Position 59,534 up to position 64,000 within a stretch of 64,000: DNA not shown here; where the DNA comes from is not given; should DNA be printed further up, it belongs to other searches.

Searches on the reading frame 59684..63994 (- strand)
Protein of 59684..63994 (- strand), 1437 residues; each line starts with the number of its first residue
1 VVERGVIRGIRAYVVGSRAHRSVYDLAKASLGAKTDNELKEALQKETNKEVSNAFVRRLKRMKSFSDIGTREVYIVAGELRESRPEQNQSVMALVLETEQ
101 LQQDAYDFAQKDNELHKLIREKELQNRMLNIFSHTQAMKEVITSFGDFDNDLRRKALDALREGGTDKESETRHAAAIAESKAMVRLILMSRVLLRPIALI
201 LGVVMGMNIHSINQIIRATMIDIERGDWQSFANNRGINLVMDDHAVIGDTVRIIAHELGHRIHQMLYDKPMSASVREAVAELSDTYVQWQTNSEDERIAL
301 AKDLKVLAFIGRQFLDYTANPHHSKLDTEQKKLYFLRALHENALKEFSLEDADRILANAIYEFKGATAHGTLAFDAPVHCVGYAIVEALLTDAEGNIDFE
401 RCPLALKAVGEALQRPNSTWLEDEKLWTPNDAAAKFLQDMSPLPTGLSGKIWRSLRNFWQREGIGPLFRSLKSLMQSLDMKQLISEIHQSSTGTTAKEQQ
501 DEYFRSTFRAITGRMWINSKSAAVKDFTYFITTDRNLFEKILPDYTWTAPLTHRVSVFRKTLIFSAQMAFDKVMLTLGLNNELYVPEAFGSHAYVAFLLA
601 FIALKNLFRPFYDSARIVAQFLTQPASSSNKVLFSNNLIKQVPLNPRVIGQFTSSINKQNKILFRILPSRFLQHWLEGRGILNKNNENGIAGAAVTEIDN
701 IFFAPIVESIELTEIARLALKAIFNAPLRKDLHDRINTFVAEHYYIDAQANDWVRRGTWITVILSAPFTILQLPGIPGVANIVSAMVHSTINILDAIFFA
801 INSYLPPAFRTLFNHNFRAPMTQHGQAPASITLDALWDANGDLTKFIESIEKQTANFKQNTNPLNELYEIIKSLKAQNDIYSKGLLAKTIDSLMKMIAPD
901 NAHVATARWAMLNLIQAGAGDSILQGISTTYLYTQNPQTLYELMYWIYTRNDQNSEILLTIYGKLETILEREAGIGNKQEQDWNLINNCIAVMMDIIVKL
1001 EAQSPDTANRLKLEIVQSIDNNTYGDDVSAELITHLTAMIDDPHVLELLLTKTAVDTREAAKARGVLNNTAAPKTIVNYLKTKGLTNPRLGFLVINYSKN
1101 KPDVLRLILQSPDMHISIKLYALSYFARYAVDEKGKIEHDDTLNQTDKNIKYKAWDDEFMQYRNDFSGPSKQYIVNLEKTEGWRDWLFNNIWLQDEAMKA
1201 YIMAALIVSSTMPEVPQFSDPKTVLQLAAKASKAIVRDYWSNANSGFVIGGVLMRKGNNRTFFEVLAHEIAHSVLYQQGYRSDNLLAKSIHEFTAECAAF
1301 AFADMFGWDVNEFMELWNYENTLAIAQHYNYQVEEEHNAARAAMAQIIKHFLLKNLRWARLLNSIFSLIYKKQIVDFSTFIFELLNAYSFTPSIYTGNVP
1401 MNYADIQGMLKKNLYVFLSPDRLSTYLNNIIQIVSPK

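Call 55: search_protein_families(library=pfam, proteins=[window:59684-63994:-], max_evalue=0.01)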
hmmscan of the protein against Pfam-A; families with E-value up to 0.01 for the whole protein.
window:59684-63994:- (1437 aa): 1 family
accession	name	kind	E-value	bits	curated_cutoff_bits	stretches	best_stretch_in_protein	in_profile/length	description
PF23888.1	DUF7240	-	0.0034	18.1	27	0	450-513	4-70/104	Family of unknown function (DUF7240)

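Call 62: search_protein_families(library=padloc, proteins=[window:59684-63994:-], max_evalue=0.01)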
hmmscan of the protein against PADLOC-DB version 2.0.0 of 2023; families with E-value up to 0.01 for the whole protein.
window:59684-63994:- (1437 aa): 0 families
